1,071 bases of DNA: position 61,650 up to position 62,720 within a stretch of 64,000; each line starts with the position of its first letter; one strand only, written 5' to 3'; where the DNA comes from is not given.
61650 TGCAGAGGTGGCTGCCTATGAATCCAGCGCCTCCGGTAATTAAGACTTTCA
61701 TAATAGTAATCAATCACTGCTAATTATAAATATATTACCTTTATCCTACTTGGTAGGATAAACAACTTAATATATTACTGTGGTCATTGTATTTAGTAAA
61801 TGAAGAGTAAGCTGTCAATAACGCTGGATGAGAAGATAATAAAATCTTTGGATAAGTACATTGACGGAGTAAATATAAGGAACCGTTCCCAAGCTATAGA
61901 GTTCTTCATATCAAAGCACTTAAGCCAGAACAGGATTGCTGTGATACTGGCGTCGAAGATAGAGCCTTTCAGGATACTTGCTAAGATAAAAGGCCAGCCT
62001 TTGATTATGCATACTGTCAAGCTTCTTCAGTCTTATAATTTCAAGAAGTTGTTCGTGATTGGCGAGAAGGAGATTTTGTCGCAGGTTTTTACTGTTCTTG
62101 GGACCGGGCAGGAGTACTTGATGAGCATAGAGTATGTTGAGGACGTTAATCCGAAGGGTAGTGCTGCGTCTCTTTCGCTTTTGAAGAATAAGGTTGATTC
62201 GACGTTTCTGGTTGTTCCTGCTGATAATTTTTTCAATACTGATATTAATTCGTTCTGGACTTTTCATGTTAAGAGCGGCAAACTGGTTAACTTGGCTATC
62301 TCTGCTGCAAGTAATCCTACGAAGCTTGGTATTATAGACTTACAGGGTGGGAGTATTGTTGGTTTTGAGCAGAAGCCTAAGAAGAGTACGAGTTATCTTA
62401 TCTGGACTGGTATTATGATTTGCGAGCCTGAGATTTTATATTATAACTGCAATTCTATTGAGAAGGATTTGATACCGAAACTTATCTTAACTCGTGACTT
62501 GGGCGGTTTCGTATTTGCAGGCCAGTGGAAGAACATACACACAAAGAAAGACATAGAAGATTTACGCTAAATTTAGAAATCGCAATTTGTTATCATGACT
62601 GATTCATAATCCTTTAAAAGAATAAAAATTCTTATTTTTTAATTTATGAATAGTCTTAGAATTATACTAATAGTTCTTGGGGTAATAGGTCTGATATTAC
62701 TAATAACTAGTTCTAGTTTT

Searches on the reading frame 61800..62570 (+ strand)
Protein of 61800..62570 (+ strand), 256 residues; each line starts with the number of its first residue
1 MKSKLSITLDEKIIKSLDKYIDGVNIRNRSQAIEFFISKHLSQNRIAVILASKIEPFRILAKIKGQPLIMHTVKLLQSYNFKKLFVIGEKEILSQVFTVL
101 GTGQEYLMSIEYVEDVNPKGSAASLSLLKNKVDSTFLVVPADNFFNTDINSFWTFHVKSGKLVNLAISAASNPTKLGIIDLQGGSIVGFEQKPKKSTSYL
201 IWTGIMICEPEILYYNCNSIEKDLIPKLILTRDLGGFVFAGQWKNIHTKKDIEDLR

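Call 7: search_protein_families(library=pfam, proteins=[window:61800-62570:+], max_evalue=0.01)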
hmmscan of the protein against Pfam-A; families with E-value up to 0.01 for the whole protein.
window:61800-62570:+ (256 aa): 4 families
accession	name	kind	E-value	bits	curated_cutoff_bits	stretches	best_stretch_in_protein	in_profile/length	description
PF00483.29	NTP_transferase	-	6.4e-17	62.4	21.2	1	62-222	27-203/245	Nucleotidyl transferase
PF12804.13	NTP_transf_3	-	0.00099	19.8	27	1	58-145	16-98/160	MobA-like NTP transferase domain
PF19891.5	DUF6364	-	0.0037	18.1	27.3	1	1-51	1-39/70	Family of unknown function (DUF6364)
PF01402.27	RHH_1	-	0.0081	16.5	20.5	0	5-35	2-31/39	Ribbon-helix-helix protein, copG family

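Call 11: find_homologous_proteins(query=window:61800-62567:+, max_evalue=0.00001)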
Query window:61800-62567:+ (256 aa): 101 proteins with E <= 0.00001 among 896 candidates.
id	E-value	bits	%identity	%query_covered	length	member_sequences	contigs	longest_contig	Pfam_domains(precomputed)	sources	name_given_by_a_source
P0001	5.3e-163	558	100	100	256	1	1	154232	PF00483.30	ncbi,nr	ncbi:Nucleotidyl transferase [Candidatus Tiddalikarchaeum anstoanum]|nr:Nucleotidyl transferase [Can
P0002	3.1e-124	431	70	100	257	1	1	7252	PF00483.30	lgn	-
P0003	4.8e-120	417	67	100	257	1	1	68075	PF00483.30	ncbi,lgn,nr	ncbi:MAG: hypothetical protein JW791_02160 [Nanoarchaeota archaeon]|nr:hypothetical protein [Nanoarc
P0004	2.8e-116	405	67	100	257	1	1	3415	PF00483.30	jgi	jgi:NDP-sugar pyrophosphorylase family protein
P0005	1.5e-108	380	64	96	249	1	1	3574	PF00483.30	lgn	-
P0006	2.3e-107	376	61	100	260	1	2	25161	PF00483.30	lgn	-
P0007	3.3e-105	369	62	100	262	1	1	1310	PF00483.30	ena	-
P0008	6.9e-94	332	60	96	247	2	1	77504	PF00483.30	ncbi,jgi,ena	ncbi:MAG: sugar phosphate nucleotidyltransferase [Candidatus Nanoarchaeia archaeon]|jgi:NDP-sugar py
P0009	1.6e-93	331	59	96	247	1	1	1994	PF00483.30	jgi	-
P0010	3.8e-93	329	58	96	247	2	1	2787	PF00483.30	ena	-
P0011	3.5e-92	326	57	96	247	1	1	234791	PF00483.30,PF01402.28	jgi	jgi:NDP-sugar pyrophosphorylase family protein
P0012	1.7e-88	314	54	96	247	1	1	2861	PF00483.30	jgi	jgi:NDP-sugar pyrophosphorylase family protein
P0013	2.7e-86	307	54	96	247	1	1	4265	PF00483.30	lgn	-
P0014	6.2e-60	221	41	100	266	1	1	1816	PF00483.30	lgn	-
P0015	1.1e-52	197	40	96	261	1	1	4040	PF00483.30,PF12804.14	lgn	-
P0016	1.8e-51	193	36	96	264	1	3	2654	PF00483.30,PF12804.14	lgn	-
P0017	2.3e-51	193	37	96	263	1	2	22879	PF00483.30,PF12804.14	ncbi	-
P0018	2.7e-51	192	39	100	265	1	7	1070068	PF00483.30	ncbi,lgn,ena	-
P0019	1.0e-50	190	38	96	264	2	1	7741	PF00483.30,PF12804.14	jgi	jgi:NDP-sugar pyrophosphorylase family protein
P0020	6.9e-50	188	38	96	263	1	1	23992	PF00483.30,PF12804.14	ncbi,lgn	-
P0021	1.3e-49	187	40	98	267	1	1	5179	PF00483.30,PF01402.28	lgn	-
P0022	2.6e-49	186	37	96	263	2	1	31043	PF00483.30,PF12804.14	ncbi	-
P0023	4.4e-49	185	38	100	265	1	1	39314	PF00483.30,PF12804.14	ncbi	ncbi:MAG: sugar phosphate nucleotidyltransferase [Candidatus Woesearchaeota archaeon]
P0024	6.7e-49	185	39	96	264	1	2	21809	PF00483.30,PF12804.14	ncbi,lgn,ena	-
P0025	1.9e-48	183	38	100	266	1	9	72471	PF00483.30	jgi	jgi:NDP-sugar pyrophosphorylase family protein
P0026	2.2e-48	183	40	100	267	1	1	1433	PF00483.30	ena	-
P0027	3.6e-48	182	38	100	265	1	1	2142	PF00483.30,PF12804.14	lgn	-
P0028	6.4e-48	181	39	98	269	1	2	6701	PF00483.30,PF12804.14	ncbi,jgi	-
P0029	8.8e-48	181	37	98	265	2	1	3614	PF00483.30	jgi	-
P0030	1.3e-47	180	38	100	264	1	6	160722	PF00483.30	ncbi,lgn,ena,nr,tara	ncbi:hypothetical protein CMO88_00755 [Candidatus Woesearchaeota archaeon]|nr:hypothetical protein [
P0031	1.8e-47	180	38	99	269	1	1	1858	PF00483.30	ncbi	-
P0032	2.3e-47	180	37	94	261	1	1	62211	PF00483.30,PF12804.14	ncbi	-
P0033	2.4e-47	179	37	100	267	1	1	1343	PF00483.30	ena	-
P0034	1.0e-46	177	38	100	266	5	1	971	PF00483.30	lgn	-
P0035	1.2e-46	177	37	94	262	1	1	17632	PF00483.30,PF12804.14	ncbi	-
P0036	1.3e-46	177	39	98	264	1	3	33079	PF00483.30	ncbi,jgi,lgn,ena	-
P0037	1.2e-45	174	38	100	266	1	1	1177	PF00483.30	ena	-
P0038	1.6e-45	173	36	99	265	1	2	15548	PF00483.30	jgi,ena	-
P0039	2.5e-45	173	38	100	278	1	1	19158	PF00483.30,PF12804.14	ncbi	-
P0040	2.6e-45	173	37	100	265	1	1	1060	PF00483.30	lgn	-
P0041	2.7e-45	173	40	100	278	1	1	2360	PF00483.30,PF12804.14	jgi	-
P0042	3.5e-45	172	36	98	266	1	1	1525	PF00483.30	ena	-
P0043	4.2e-45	172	40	99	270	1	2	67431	PF00483.30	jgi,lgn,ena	jgi:NDP-sugar pyrophosphorylase family protein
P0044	5.3e-45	172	37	99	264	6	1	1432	PF00483.30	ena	-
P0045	6.5e-45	171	37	98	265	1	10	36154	PF00483.30,PF12804.14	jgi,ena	-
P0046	7.0e-45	171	37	98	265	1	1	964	PF00483.30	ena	-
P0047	8.9e-45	171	37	98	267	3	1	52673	PF00483.30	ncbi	-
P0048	1.0e-44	171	38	100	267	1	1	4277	PF00483.30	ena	-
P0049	1.0e-44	171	37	100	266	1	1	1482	PF00483.30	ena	-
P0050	1.3e-44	171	38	96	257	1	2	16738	PF00483.30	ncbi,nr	ncbi:MAG: hypothetical protein KKA79_10125 [Nanoarchaeota archaeon]|nr:hypothetical protein [Nanoarc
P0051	1.4e-44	170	35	97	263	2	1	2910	PF00483.30,PF12804.14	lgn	-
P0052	1.6e-44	170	39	100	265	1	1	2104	PF00483.30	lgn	-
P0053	3.8e-44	169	37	100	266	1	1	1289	PF00483.30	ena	-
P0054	5.8e-44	168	36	98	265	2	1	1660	PF00483.30,PF12804.14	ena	-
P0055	7.6e-44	168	34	100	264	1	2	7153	PF00483.30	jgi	-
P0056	1.2e-43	167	36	99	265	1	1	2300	PF00483.30,PF12804.14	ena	-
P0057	5.3e-43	165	36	98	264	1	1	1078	PF00483.30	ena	-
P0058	5.5e-43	165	36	99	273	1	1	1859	PF00483.30,PF12804.14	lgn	-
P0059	5.7e-43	165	36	98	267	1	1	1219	PF00483.30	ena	-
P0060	7.1e-43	165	38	98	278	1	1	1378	PF00483.30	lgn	-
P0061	9.7e-43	164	36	100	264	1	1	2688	PF00483.30,PF12804.14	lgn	-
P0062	1.3e-42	164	35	100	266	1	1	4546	PF00483.30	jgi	jgi:NDP-sugar pyrophosphorylase family protein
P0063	1.5e-42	164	36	100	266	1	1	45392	PF00483.30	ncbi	-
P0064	1.6e-42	164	35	100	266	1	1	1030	PF00483.30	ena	-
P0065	1.6e-42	164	37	98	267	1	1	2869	PF00483.30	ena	-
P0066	2.3e-42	163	35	100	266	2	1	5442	PF00483.30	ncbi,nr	ncbi:hypothetical protein HYU20_02880 [Candidatus Woesearchaeota archaeon]|nr:hypothetical protein [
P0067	2.9e-42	163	37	94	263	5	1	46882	PF00483.30,PF12804.14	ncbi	-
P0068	4.2e-42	162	36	98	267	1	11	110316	PF00483.30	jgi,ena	-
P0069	4.4e-42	162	37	99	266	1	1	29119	PF00483.30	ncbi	-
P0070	7.3e-42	161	35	100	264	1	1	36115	PF00483.30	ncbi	-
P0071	1.1e-41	161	34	100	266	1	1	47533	PF00483.30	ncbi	-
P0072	1.2e-41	161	35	100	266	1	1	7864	PF00483.30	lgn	-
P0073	1.3e-41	161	35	98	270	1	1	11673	PF00483.30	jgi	jgi:NDP-sugar pyrophosphorylase family protein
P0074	1.6e-41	160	37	99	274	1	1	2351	PF00483.30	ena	-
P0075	1.8e-41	160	35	100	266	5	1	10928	PF00483.30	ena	-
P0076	2.2e-41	160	37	98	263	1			PF00483.30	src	-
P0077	3.9e-41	159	36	98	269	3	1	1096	PF00483.30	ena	-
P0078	7.4e-41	158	35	100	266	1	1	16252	PF00483.30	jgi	-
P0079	7.6e-41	158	35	98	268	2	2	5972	PF00483.30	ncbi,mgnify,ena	ncbi:MAG: sugar phosphate nucleotidyltransferase [Nanoarchaeota archaeon]|mgnify:CR=1 FL=1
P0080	8.4e-41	158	34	100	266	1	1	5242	PF00483.30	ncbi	-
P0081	1.8e-40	157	34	100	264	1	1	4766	PF00483.30,PF12804.14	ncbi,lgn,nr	ncbi:NTP transferase domain-containing protein [Candidatus Woesearchaeota archaeon]|nr:NTP transfera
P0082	2.4e-40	157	38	98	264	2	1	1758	PF00483.30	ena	-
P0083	3.2e-40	156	34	100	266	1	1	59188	PF00483.30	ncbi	-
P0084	3.9e-40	156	36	100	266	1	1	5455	PF00483.30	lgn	-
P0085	4.3e-40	156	35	99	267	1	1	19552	PF00483.30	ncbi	-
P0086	4.7e-40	156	34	98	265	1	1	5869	PF00483.30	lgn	-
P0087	5.4e-40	155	34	98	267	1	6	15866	PF00483.30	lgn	-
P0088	7.9e-40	155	37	100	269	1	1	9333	PF00483.30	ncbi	-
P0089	1.8e-39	154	35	96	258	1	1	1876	PF00483.30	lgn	-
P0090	3.0e-39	153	35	98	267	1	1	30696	PF00483.30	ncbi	-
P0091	3.3e-39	153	33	100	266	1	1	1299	PF00483.30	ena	-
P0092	3.7e-39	153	35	100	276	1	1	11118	PF00483.30,PF12804.14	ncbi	-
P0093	1.5e-38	151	31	98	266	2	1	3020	PF00483.30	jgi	jgi:NDP-sugar pyrophosphorylase family protein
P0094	1.6e-36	144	37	96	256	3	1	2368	PF00483.30,PF12804.14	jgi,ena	-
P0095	3.2e-36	143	33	100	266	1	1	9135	PF00483.30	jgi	jgi:NDP-sugar pyrophosphorylase family protein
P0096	6.8e-35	139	34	100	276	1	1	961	PF00483.30,PF12804.14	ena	-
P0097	7.4e-34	135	32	100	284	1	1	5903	PF00483.30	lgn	-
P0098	2.7e-31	127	30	100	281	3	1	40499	PF00483.30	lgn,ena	-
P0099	4.1e-24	103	29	98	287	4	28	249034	PF00483.30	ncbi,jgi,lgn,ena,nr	ncbi:sugar phosphate nucleotidyltransferase [Candidatus Marsarchaeota archaeon]|jgi:mannose-1-phosph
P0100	1.4e-23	102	30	100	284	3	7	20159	PF00483.30,PF12804.14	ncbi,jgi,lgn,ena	jgi:NDP-sugar pyrophosphorylase family protein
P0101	9.8e-9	53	24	67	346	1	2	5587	PF00483.30,PF00571.34,PF12804.14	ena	-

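Call 14: find_encoding_contigs(protein=P0003, flank=4000, max_places=2)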
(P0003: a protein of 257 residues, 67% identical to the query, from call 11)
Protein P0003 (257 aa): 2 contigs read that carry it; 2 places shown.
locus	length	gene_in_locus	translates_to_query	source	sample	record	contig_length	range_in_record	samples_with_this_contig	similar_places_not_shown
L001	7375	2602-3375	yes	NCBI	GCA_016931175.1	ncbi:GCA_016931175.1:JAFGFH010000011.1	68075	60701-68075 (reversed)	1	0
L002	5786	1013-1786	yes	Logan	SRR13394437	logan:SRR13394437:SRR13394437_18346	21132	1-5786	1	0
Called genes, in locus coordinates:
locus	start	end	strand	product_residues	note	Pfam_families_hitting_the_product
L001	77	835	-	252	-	PF00483:NTP_transferase, PF01128:IspD, PF12804:NTP_transf_3 (weak)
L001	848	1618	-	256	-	PF00483:NTP_transferase, PF01128:IspD (weak), PF12804:NTP_transf_3 (weak)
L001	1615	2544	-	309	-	PF01073:3Beta_HSD, PF01370:Epimerase, PF02719:Polysacc_synt_2 (faint), PF04321:RmlD_sub_bind, PF07993:NAD_binding_4 (faint), PF16363:GDP_Man_Dehyd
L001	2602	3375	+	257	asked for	PF00483:NTP_transferase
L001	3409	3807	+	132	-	-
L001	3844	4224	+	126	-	-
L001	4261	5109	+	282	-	PF00483:NTP_transferase, PF12804:NTP_transf_3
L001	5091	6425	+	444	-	PF02878:PGM_PMM_I, PF02879:PGM_PMM_II, PF02880:PGM_PMM_III, PF00408:PGM_PMM_IV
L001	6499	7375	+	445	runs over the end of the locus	PF02878:PGM_PMM_I, PF02879:PGM_PMM_II, PF02880:PGM_PMM_III, PF00408:PGM_PMM_IV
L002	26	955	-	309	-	PF01073:3Beta_HSD, PF01370:Epimerase, PF02719:Polysacc_synt_2 (faint), PF04321:RmlD_sub_bind, PF07993:NAD_binding_4 (faint), PF16363:GDP_Man_Dehyd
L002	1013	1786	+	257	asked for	PF00483:NTP_transferase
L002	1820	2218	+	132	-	-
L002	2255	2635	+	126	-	-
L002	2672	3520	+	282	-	PF00483:NTP_transferase, PF12804:NTP_transf_3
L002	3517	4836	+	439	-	PF02878:PGM_PMM_I, PF02879:PGM_PMM_II, PF02880:PGM_PMM_III, PF00408:PGM_PMM_IV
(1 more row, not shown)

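Call 15: find_encoding_contigs(protein=P0002, flank=4000, max_places=2)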
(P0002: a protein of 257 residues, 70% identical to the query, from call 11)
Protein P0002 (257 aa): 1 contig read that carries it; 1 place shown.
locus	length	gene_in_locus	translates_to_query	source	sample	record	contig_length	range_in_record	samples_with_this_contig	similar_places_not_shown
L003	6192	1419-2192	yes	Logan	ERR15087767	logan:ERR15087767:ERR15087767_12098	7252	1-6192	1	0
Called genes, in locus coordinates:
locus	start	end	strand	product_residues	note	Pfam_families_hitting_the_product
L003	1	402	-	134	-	?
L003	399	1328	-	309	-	PF00106:adh_short (weak), PF01073:3Beta_HSD, PF01370:Epimerase, PF02719:Polysacc_synt_2 (faint), PF04321:RmlD_sub_bind, PF07993:NAD_binding_4 (faint), PF16363:GDP_Man_Dehyd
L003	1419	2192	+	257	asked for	PF00483:NTP_transferase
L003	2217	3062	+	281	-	PF00483:NTP_transferase, PF12804:NTP_transf_3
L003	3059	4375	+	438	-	PF02878:PGM_PMM_I, PF02879:PGM_PMM_II, PF02880:PGM_PMM_III, PF00408:PGM_PMM_IV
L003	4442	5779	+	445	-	PF02878:PGM_PMM_I, PF02879:PGM_PMM_II, PF02880:PGM_PMM_III, PF00408:PGM_PMM_IV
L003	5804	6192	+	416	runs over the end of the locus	PF00483:NTP_transferase, PF12804:NTP_transf_3, PF24894:Hexapep_GlmU (faint), PF25084:LbH_EIF2B, PF25087:GMPPB_C, PF00132:Hexapep (weak)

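Call 16: find_encoding_contigs(protein=P0006, flank=4000, max_places=2)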
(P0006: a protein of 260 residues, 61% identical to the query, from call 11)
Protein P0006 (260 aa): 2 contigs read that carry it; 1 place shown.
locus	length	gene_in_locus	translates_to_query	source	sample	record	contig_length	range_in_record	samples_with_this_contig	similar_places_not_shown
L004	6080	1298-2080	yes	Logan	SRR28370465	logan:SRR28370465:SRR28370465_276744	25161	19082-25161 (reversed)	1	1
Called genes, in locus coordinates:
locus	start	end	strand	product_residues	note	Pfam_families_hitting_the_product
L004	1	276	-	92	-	?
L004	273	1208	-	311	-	PF01073:3Beta_HSD, PF01370:Epimerase, PF02719:Polysacc_synt_2 (faint), PF04321:RmlD_sub_bind, PF07993:NAD_binding_4 (faint), PF16363:GDP_Man_Dehyd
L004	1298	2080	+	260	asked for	PF00483:NTP_transferase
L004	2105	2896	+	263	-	PF04909:Amidohydro_2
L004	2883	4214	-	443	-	PF02689:Herpes_Helicase (faint), PF05970:PIF1, PF13245:AAA_19, PF13479:AAA_24 (weak), PF13604:AAA_30, PF01443:Viral_helicase1 (faint), PF13401:AAA_22 (faint), PF13538:UvrD_C_2 (weak), +1 more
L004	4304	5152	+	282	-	PF00483:NTP_transferase, PF12804:NTP_transf_3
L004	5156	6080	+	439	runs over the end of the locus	PF02878:PGM_PMM_I, PF02879:PGM_PMM_II, PF02880:PGM_PMM_III, PF00408:PGM_PMM_IV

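Call 21: find_related_loci(query=A2, collection=genome_contigs, flank=3000)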
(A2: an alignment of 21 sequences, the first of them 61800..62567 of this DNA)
Query A2 (256 aa) in genome_contigs; peptide patterns used: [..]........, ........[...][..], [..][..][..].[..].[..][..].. (x = any residue, [..] = any of these).
289 stretches matched a pattern; 210 encode a relative of the query (tblastn E <= 1e-3); the best 80 are kept; 80 distinct loci.
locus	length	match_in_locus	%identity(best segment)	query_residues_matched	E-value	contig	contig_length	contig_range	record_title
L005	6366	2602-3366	67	1-255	2e-127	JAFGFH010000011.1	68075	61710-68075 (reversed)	MAG: Nanoarchaeota archaeon isolate Zod_Metabat.1304 k87_5954105, whole genome shotgun sequence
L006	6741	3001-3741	62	1-247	1e-103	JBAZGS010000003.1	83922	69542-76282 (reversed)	MAG: Candidatus Nanoarchaeia archaeon isolate SO_2017_LW3_51 NODE_555_length_83922_cov_5.043630_LW162_2017, whole genome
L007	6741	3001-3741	60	1-247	2e-101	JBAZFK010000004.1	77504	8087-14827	MAG: Candidatus Nanoarchaeia archaeon isolate SO_2017_LW3_149 NODE_640_length_77504_cov_4.004756_LW162_2017, whole genom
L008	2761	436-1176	59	1-247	2e-103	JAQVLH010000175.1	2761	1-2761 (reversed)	MAG: Candidatus Nanoarchaeia archaeon isolate STF1_105 NODE_182061_length_2761_cov_3.257024_Sandtown_F1, whole genome sh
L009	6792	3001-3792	41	1-256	7e-66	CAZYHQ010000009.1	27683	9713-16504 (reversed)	MAG TPA_asm: uncultured archaeon isolate SRP269290_co3_790 genome assembly, contig: NODE_1563_length_27683_cov_8.330896,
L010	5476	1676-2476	40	1-256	7e-63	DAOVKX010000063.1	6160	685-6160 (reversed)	MAG TPA_asm: Candidatus Nanohaloarchaea archaeon isolate CSMAG_1430 CSMAG_1430_k141_3041864_length_6160_cov_11.0000, who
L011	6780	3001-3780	40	1-252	2e-60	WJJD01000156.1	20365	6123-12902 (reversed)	MAG: Candidatus Woesearchaeota archaeon isolate Bin_274 k141_3766326, whole genome shotgun sequence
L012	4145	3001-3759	40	1-241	6e-60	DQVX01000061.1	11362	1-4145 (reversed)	MAG TPA_asm: Nanoarchaeota archaeon isolate SZUA-1535 k95_263117, whole genome shotgun sequence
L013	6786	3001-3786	38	1-254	7e-60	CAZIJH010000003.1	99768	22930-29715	MAG TPA_asm: uncultured archaeon isolate SRP269290_co3_888 genome assembly, contig: NODE_129_length_99768_cov_6.220182,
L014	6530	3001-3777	39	1-247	7e-59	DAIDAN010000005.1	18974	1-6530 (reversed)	MAG TPA_asm: Candidatus Aenigmatarchaeota archaeon isolate clean1842 NODE_5_length_18974_cov_12.596381, whole genome sho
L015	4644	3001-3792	40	1-256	9e-59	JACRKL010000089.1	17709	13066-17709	MAG: Candidatus Woesearchaeota archaeon isolate NC_groundwater_1854_Pr3_B-0.1um_45_49 SR-2_scaffold_141_2578101, whole g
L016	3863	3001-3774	38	1-246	4e-58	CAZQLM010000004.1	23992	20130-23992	MAG TPA_asm: uncultured archaeon isolate binchicken_co409_132 genome assembly, contig: NODE_150_length_23992_cov_11.4520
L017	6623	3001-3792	41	1-253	1e-57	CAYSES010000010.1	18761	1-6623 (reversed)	MAG TPA_asm: Candidatus Woesearchaeota archaeon isolate binchicken_co150_92 genome assembly, contig: NODE_6478_length_18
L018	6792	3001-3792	37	1-256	1e-57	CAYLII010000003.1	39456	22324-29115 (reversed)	MAG TPA_asm: uncultured Methanosarcinales archaeon isolate SRP319275_co4_10 genome assembly, contig: NODE_562_length_394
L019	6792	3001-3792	38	1-256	1e-56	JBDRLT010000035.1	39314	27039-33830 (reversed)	MAG: Candidatus Woesearchaeota archaeon isolate MEGAHIT-group-1.794 k141_8425247, whole genome shotgun sequence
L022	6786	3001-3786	39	1-253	5e-56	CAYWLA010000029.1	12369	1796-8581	MAG TPA_asm: uncultured Methanosarcinales archaeon isolate SRP178699_co1_467 genome assembly, contig: NODE_6863_length_1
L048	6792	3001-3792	36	2-256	4e-54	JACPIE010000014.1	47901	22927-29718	MAG: Candidatus Woesearchaeota archaeon isolate NC_groundwater_432_Ag_B-0.1um_40_22 GD18-4_B1_scaffold_528771, whole gen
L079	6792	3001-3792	35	1-256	6e-52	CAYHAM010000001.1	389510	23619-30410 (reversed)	MAG TPA_asm: uncultured Methanosarcinales archaeon isolate ERP119294_co1_446 genome assembly, contig: NODE_19_length_389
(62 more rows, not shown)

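Call 34: search_protein_families(library=pfam, proteins=[L022:2013-2924:-, L022:698-1993:-, L022:3872-4246:+, L048:1632-2969:-, L048:891-1631:-, L048:3985-4674:+, L079:1592-2893:-, L079:856-1629:-, L079:4172-5293:-], max_evalue=0.0001)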
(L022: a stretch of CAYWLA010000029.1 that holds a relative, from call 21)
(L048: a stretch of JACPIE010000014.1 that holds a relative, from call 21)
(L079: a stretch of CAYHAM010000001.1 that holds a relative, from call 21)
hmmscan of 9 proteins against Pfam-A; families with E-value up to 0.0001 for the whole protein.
L022:2013-2924:- (303 aa): 0 families

L022:698-1993:- (431 aa): 6 families
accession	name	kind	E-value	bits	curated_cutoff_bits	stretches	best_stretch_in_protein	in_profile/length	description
PF03721.20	UDPG_MGDP_dh_N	-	1.2e-64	217.8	27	1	11-197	2-186/187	UDP-glucose/GDP-mannose dehydrogenase family, NAD binding domain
PF00984.24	UDPG_MGDP_dh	-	9.4e-36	122.3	25.4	1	212-304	1-93/94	UDP-glucose/GDP-mannose dehydrogenase family, central domain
PF03720.21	UDPG_MGDP_dh_C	-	2.9e-27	95.5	30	1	326-419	1-102/103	UDP-glucose/GDP-mannose dehydrogenase family, UDP binding domain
PF03807.23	F420_oxidored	-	7.9e-08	33.2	21.6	0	11-91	1-66/94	NADP oxidoreductase coenzyme F420-dependent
PF01210.29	NAD_Gly3P_dh_N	-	6.9e-07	29.8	23.1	1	11-157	1-127/158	NAD-dependent glycerol-3-phosphate dehydrogenase N-terminus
PF02558.23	ApbA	-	5.9e-05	23.2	22.2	0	12-63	1-50/150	Ketopantoate reductase PanE/ApbA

L022:3872-4246:+ (124 aa): 0 families

L048:1632-2969:- (445 aa): 9 families
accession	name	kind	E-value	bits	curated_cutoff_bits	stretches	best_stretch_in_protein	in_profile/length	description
PF03721.20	UDPG_MGDP_dh_N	-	2.8e-74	249.2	27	1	14-197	1-187/187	UDP-glucose/GDP-mannose dehydrogenase family, NAD binding domain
PF03720.21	UDPG_MGDP_dh_C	-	1.3e-41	141.5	30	1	326-427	1-103/103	UDP-glucose/GDP-mannose dehydrogenase family, UDP binding domain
PF00984.24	UDPG_MGDP_dh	-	6e-36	122.9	25.4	1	211-303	1-93/94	UDP-glucose/GDP-mannose dehydrogenase family, central domain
PF03446.21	NAD_binding_2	-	1.2e-09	38.8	21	1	15-162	1-122/161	NAD binding domain of 6-phosphogluconate dehydrogenase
PF03807.23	F420_oxidored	-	1.2e-07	32.7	21.6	0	347-420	14-90/94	NADP oxidoreductase coenzyme F420-dependent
PF01210.29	NAD_Gly3P_dh_N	-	5.1e-06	27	23.1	0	16-99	2-79/158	NAD-dependent glycerol-3-phosphate dehydrogenase N-terminus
PF02737.24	3HCDH_N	-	2.3e-05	24.8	22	1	16-93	2-82/180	3-hydroxyacyl-CoA dehydrogenase, NAD binding domain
PF02558.23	ApbA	-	3.8e-05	23.8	22.2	1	16-98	1-75/150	Ketopantoate reductase PanE/ApbA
PF00070.33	Pyr_redox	-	4e-05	24.5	22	0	15-47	1-33/82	Pyridine nucleotide-disulphide oxidoreductase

L048:891-1631:- (246 aa): 4 families
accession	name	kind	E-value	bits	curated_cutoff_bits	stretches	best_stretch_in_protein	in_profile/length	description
PF00483.29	NTP_transferase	-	2.4e-40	139.1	21.2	1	3-242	2-242/245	Nucleotidyl transferase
PF12804.13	NTP_transf_3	-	8.2e-13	49.3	27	1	3-142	1-125/160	MobA-like NTP transferase domain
PF01128.25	IspD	-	7.9e-08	32.8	27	1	2-92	2-85/221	2-C-methyl-D-erythritol 4-phosphate cytidylyltransferase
PF02348.25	CTP_transf_3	-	6.5e-05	23.3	22.6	0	23-61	16-54/217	Cytidylyltransferase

L048:3985-4674:+ (229 aa): 1 family
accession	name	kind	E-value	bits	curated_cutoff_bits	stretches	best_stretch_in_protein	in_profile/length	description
PF14528.11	LAGLIDADG_3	-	1.8e-16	60.6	22.5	1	102-190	2-82/82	LAGLIDADG-like domain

L079:1592-2893:- (433 aa): 8 families
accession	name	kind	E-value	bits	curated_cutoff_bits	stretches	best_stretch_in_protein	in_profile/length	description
PF03721.20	UDPG_MGDP_dh_N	-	1.3e-69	234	27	1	3-186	1-187/187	UDP-glucose/GDP-mannose dehydrogenase family, NAD binding domain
PF00984.24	UDPG_MGDP_dh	-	8.9e-37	125.5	25.4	1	201-292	2-93/94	UDP-glucose/GDP-mannose dehydrogenase family, central domain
PF03720.21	UDPG_MGDP_dh_C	-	3.5e-36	124.1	30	1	315-416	1-103/103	UDP-glucose/GDP-mannose dehydrogenase family, UDP binding domain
PF03807.23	F420_oxidored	-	3e-10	41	21.6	0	4-87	1-68/94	NADP oxidoreductase coenzyme F420-dependent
PF01210.29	NAD_Gly3P_dh_N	-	8.1e-08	32.8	23.1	1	4-89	1-80/158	NAD-dependent glycerol-3-phosphate dehydrogenase N-terminus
PF03446.21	NAD_binding_2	-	4.1e-07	30.6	21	1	4-143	1-114/161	NAD binding domain of 6-phosphogluconate dehydrogenase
PF02737.24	3HCDH_N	-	1.9e-05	25.1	22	1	4-86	1-86/180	3-hydroxyacyl-CoA dehydrogenase, NAD binding domain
PF00070.33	Pyr_redox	-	3.2e-05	24.8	22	0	4-33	1-30/82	Pyridine nucleotide-disulphide oxidoreductase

L079:856-1629:- (257 aa): 3 families
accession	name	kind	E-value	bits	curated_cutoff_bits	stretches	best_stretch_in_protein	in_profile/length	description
PF00483.29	NTP_transferase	-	1.8e-34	119.9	21.2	1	15-254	1-241/245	Nucleotidyl transferase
PF01128.25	IspD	-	1.3e-07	32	27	1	14-81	1-65/221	2-C-methyl-D-erythritol 4-phosphate cytidylyltransferase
PF12804.13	NTP_transf_3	-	2.2e-07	31.7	27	1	17-127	2-95/160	MobA-like NTP transferase domain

L079:4172-5293:- (373 aa): 1 family
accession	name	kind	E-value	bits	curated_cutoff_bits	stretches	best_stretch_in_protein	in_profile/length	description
PF05833.16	NFACT_N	-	3.8e-52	178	31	1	7-349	2-360/456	NFACT N-terminal and middle domains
